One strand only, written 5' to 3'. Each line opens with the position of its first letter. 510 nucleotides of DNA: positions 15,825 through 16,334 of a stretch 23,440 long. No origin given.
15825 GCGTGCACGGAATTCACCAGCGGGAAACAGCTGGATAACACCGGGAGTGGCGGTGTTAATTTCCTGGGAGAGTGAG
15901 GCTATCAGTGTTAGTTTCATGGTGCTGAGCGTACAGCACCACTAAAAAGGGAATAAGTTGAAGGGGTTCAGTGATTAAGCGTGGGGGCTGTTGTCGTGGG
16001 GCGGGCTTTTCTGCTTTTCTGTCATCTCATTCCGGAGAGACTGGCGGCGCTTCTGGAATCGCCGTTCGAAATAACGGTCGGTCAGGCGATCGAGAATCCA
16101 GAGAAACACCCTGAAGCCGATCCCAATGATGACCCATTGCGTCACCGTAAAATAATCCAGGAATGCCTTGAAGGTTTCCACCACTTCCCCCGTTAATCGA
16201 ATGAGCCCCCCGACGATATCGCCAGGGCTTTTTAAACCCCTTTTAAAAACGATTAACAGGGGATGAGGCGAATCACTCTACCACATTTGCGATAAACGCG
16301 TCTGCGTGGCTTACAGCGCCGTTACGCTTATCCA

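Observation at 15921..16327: ~400-bp insertion between the G-like and I-like genes encoding a small membrane protein (candidate moron)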

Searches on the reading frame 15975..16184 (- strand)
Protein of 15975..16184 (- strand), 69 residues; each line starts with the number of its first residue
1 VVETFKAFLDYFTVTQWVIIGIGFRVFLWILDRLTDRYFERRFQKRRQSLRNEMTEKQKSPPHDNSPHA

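Call 4: search_protein_families(library=pfam, proteins=[window:15975-16184:-], max_evalue=0.1)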
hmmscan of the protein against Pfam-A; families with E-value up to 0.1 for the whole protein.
window:15975-16184:- (69 aa): 2 families
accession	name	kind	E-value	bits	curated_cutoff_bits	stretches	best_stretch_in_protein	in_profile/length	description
PF04971.17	Phage_holin_2_1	-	0.012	16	26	1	5-48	20-63/64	Bacteriophage P21 holin S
PF00599.22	Flu_M2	-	0.069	13.7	25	0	18-45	31-57/97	Influenza Matrix protein (M2)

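Call 8: find_homologous_proteins(query=window:15975-16184:-, max_evalue=0.01)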
Query window:15975-16184:- (69 aa): 3 proteins with E <= 0.01 among 3 candidates.
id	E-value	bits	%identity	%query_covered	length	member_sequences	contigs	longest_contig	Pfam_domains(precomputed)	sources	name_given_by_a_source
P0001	8.9e-39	148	97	99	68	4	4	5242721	-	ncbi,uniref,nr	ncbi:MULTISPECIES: hypothetical protein [Enterobacteriaceae]|uniref:hypothetical protein n=1 Tax=Ent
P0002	1.8e-32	128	89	96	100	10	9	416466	-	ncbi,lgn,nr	ncbi:hypothetical protein R9J59_13840 [Escherichia coli]|nr:hypothetical protein [Escherichia coli] 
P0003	9.8e-14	68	97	49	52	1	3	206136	-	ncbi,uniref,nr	ncbi:hypothetical protein PCE38_002175 [Citrobacter freundii]|uniref:hypothetical protein n=1 Tax=Ci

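Call 9: search_protein_families(library=phrogs, proteins=[window:15975-16184:-], max_evalue=1)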
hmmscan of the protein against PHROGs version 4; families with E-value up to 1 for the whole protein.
window:15975-16184:- (69 aa): 4 families
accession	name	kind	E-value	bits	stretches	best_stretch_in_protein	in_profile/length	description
phrog_9876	-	lysis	0.012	16.6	1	8-47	10-49/54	holin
phrog_1350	-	lysis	0.089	13.9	1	7-65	19-82/97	holin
phrog_19190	-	unknown function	0.14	13.6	1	3-60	2-59/74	-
phrog_8120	-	unknown function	0.92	10.9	0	12-64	17-75/82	-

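Call 11: find_encoding_contigs(protein=P0001, flank=6000, max_places=6)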
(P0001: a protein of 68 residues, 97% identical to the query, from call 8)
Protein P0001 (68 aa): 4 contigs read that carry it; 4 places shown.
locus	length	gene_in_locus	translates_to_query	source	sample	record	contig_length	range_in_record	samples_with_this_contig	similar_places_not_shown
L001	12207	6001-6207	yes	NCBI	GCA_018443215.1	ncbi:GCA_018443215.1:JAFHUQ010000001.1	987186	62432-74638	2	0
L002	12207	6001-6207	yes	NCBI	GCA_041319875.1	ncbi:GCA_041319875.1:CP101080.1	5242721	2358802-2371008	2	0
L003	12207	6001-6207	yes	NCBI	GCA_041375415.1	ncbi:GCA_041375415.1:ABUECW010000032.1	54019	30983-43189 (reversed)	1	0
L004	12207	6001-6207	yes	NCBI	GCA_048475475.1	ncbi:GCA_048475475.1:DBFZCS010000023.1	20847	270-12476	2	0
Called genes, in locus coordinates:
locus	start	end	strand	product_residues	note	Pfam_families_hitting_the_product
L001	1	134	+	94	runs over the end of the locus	-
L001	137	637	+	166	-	PF08822:DUF1804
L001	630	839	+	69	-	-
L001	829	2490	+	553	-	-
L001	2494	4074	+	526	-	PF06074:Portal_Mu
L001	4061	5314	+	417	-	PF04233:Phage_Mu_F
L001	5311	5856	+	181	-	PF05069:Phage_tail_S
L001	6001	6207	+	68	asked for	-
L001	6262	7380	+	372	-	PF10123:Mu-like_Pro_N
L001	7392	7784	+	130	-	-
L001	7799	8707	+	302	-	PF10124:Mu-like_gpT, PF25209:Phage_capsid_4, PF10124:Mu-like_gpT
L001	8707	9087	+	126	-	PF17891:FluMu_N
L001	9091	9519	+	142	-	PF07030:Phage_Mu_Gp36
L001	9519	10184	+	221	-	PF08873:Phage_Mu_Gp37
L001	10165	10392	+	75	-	-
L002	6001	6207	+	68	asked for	-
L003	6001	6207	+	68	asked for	-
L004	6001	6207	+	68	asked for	-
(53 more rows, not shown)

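Call 12: find_encoding_contigs(protein=P0002, flank=6000, max_places=8)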
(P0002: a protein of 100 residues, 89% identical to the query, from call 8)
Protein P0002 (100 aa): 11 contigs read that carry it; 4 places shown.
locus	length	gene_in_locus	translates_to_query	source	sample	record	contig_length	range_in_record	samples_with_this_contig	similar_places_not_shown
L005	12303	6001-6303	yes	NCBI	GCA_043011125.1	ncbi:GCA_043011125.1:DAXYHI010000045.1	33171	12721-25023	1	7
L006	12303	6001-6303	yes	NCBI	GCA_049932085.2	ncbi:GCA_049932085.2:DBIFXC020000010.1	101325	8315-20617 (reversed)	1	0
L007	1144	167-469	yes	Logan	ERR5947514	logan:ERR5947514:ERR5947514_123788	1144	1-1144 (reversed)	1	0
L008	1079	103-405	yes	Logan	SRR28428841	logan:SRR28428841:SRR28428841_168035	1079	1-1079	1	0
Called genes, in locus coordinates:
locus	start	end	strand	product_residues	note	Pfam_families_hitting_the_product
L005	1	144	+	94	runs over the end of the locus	-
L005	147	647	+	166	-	PF08822:DUF1804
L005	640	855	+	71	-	-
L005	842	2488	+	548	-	-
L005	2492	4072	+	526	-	PF06074:Portal_Mu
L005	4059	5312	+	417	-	PF04233:Phage_Mu_F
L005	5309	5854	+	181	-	PF05069:Phage_tail_S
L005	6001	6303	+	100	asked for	-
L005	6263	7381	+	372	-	PF10123:Mu-like_Pro_N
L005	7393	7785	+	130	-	-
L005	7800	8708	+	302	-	PF10124:Mu-like_gpT, PF25209:Phage_capsid_4, PF10124:Mu-like_gpT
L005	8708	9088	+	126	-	PF17891:FluMu_N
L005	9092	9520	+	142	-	PF07030:Phage_Mu_Gp36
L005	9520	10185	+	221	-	PF08873:Phage_Mu_Gp37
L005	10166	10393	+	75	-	-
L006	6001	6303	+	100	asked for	-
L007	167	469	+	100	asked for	-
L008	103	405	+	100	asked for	-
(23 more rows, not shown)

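Call 40: search_protein_families(library=pfam, alignment_id=A3, max_evalue=1)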
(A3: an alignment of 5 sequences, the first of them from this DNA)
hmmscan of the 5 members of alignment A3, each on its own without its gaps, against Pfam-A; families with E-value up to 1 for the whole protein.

A. member 1, seq(68 aa): 4 families
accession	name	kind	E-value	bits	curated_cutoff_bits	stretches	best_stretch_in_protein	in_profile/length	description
PF04971.17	Phage_holin_2_1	-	0.012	16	26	1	4-47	20-63/64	Bacteriophage P21 holin S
PF00599.22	Flu_M2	-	0.066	13.8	25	1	17-44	31-57/97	Influenza Matrix protein (M2)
PF14163.11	SieB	-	0.13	12.3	26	1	19-58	41-83/147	Super-infection exclusion protein B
PF14802.11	TMEM192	-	0.14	11.7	25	1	23-47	65-89/236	TMEM192 family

B. families by the number of members that match (of 5 scanned): 7 families
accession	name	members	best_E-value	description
PF04971.17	Phage_holin_2_1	5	8.6e-36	Bacteriophage P21 holin S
PF16080.10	Phage_holin_2_3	2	0.065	Bacteriophage holin family HP1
PF00599.22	Flu_M2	2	0.066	Influenza Matrix protein (M2)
PF14802.11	TMEM192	2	0.076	TMEM192 family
PF19180.5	DUF5862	1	0.0014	Family of unknown function (DUF5862)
PF14163.11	SieB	1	0.13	Super-infection exclusion protein B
PF24003.1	DUF7319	1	0.18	Domain of unknown function (DUF7319)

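Call 42: find_homologous_proteins(query=A4, max_evalue=1)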
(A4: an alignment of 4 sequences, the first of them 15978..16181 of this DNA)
Query A4 (4 sequences) (68 aa, profile of the alignment): 21 proteins with E <= 1 among 23 candidates.
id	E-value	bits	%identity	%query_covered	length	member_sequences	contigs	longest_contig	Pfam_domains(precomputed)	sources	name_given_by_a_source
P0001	9.0e-38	146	99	100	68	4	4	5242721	-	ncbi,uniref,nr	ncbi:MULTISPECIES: hypothetical protein [Enterobacteriaceae]|uniref:hypothetical protein n=1 Tax=Ent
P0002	1.1e-33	133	91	97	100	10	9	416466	-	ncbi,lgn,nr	ncbi:hypothetical protein R9J59_13840 [Escherichia coli]|nr:hypothetical protein [Escherichia coli] 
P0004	1.8e-31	126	49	99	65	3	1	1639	-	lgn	-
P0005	1.2e-29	120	50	88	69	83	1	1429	PF04971.18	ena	-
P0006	3.5e-29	119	48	88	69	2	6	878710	PF04971.18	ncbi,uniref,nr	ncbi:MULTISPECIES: phage holin [unclassified Citrobacter freundii complex]|uniref:phage holin n=1 Ta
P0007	1.0e-28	117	47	88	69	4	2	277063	PF04971.18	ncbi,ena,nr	ncbi:TPA: phage holin [Citrobacter freundii]|nr:hypothetical protein [Salmonella enterica subsp. ent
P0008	1.5e-27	113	48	88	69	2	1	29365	PF04971.18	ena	-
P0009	2.3e-27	113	50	97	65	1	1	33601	-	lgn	-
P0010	9.7e-25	104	50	97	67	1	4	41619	-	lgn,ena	-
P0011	1.2e-21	94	52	68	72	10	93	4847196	PF04971.18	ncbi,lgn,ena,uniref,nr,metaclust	ncbi:phage holin [Enterobacter hormaechei]|uniref:Lysis protein n=1 Tax=Salmonella enterica TaxID=28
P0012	3.7e-21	93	60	97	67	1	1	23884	-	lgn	-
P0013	2.0e-20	90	49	99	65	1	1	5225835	PF04971.18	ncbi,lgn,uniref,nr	ncbi:phage holin [Cedecea neteri]|uniref:phage holin n=1 Tax=Cedecea neteri TaxID=158822 RepID=UPI00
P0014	7.2e-20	89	42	74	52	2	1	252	PF04971.18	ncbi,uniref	ncbi:phage holin, partial [Enterobacter hormaechei]|uniref:phage holin n=1 Tax=Enterobacter hormaech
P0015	2.4e-19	87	52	88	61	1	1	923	PF04971.18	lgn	-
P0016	1.7e-17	81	50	88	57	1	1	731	-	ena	-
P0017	3.6e-17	80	56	71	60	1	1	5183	PF04971.18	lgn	-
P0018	1.9e-16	78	55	56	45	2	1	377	PF04971.18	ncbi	ncbi:phage holin, partial [Enterobacter asburiae]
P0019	2.1e-16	78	50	85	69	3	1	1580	PF04971.18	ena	-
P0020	4.3e-15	73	47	87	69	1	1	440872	-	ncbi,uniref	ncbi:hypothetical protein ACCY16_02120 [Candidatus Pantoea formicae]|uniref:hypothetical protein n=1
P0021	8.7e-12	63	42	97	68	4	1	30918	PF04971.18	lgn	-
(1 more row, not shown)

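Call 45: find_encoding_contigs(protein=P0013, flank=4000, max_places=2)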
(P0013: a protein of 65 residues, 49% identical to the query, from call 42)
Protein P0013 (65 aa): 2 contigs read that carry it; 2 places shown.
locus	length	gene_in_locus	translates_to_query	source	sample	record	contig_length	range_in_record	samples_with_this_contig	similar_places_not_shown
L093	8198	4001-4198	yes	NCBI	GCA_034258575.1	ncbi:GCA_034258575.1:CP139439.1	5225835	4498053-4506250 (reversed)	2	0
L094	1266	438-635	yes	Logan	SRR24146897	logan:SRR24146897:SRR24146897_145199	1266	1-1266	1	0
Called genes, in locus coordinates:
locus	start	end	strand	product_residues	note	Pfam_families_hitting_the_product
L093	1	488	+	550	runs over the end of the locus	-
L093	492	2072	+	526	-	PF06074:Portal_Mu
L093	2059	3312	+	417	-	PF04233:Phage_Mu_F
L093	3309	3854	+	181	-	PF05069:Phage_tail_S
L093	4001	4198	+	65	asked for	PF04971:Phage_holin_2_1 (weak)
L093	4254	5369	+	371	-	PF10123:Mu-like_Pro_N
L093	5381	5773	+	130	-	-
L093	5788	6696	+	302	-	PF10124:Mu-like_gpT, PF25209:Phage_capsid_4, PF10124:Mu-like_gpT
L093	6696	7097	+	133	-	-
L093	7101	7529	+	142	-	PF07030:Phage_Mu_Gp36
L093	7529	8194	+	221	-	PF08873:Phage_Mu_Gp37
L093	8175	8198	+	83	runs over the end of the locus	PF10948:DUF2635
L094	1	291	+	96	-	?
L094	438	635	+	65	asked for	PF04971:Phage_holin_2_1 (weak)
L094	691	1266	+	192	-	?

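Call 46: find_encoding_contigs(protein=P0020, flank=4000, max_places=2)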
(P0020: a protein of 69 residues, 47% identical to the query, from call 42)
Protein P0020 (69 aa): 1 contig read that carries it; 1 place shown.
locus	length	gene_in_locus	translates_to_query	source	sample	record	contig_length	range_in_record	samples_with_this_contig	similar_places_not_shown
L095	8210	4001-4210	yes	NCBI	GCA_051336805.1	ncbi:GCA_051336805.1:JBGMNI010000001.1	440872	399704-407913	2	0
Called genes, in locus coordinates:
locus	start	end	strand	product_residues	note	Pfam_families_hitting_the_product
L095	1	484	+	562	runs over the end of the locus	-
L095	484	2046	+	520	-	PF06074:Portal_Mu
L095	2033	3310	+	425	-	PF04233:Phage_Mu_F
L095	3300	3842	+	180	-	PF05069:Phage_tail_S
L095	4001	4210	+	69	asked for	-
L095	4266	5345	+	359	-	PF10123:Mu-like_Pro_N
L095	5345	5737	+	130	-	-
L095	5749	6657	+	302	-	PF10124:Mu-like_gpT, PF25209:Phage_capsid_4, PF10124:Mu-like_gpT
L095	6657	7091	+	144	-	PF10473:CENP-F_leu_zip (weak), PF25014:NET2A (faint), PF02183:HALZ (faint), PF24319:DUF7491 (weak)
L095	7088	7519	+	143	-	PF07030:Phage_Mu_Gp36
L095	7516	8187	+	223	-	PF08873:Phage_Mu_Gp37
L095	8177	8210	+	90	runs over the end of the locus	PF10948:DUF2635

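Call 47: find_encoding_contigs(protein=P0021, flank=4000, max_places=2)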
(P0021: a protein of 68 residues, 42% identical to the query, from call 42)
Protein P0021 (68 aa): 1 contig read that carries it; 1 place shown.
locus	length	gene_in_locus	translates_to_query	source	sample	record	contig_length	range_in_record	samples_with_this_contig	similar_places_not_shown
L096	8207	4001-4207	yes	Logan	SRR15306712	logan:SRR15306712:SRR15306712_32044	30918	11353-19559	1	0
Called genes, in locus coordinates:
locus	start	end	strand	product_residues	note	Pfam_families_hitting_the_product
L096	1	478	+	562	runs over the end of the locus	-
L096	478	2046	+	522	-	PF06074:Portal_Mu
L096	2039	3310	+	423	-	PF04233:Phage_Mu_F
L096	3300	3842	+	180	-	PF05069:Phage_tail_S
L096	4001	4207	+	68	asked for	PF04971:Phage_holin_2_1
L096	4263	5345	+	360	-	PF10123:Mu-like_Pro_N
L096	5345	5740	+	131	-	-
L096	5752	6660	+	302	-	PF10124:Mu-like_gpT, PF25209:Phage_capsid_4, PF10124:Mu-like_gpT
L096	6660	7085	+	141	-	PF17891:FluMu_N, PF08614:ATG16 (weak), PF24161:CCDC39 (weak), PF24319:DUF7491 (faint)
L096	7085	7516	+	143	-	PF07030:Phage_Mu_Gp36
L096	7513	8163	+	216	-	PF08873:Phage_Mu_Gp37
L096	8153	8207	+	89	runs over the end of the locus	PF10948:DUF2635 (weak)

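Call 48: find_encoding_contigs(protein=P0012, flank=4000, max_places=2)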
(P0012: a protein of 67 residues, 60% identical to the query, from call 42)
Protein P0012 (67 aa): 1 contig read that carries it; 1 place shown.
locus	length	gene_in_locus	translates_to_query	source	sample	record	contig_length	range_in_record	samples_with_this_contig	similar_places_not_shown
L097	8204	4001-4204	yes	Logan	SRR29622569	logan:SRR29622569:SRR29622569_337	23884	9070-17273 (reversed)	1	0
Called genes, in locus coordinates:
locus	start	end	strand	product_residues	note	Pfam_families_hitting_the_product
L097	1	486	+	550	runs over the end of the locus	-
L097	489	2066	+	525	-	PF06074:Portal_Mu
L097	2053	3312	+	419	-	PF04233:Phage_Mu_F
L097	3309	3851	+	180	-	PF05069:Phage_tail_S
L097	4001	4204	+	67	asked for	-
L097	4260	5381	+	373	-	PF10123:Mu-like_Pro_N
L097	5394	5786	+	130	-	-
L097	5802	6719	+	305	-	PF10124:Mu-like_gpT, PF25209:Phage_capsid_4, PF10124:Mu-like_gpT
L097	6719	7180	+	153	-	PF17891:FluMu_N (weak)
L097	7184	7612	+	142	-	PF07030:Phage_Mu_Gp36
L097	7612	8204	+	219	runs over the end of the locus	PF08873:Phage_Mu_Gp37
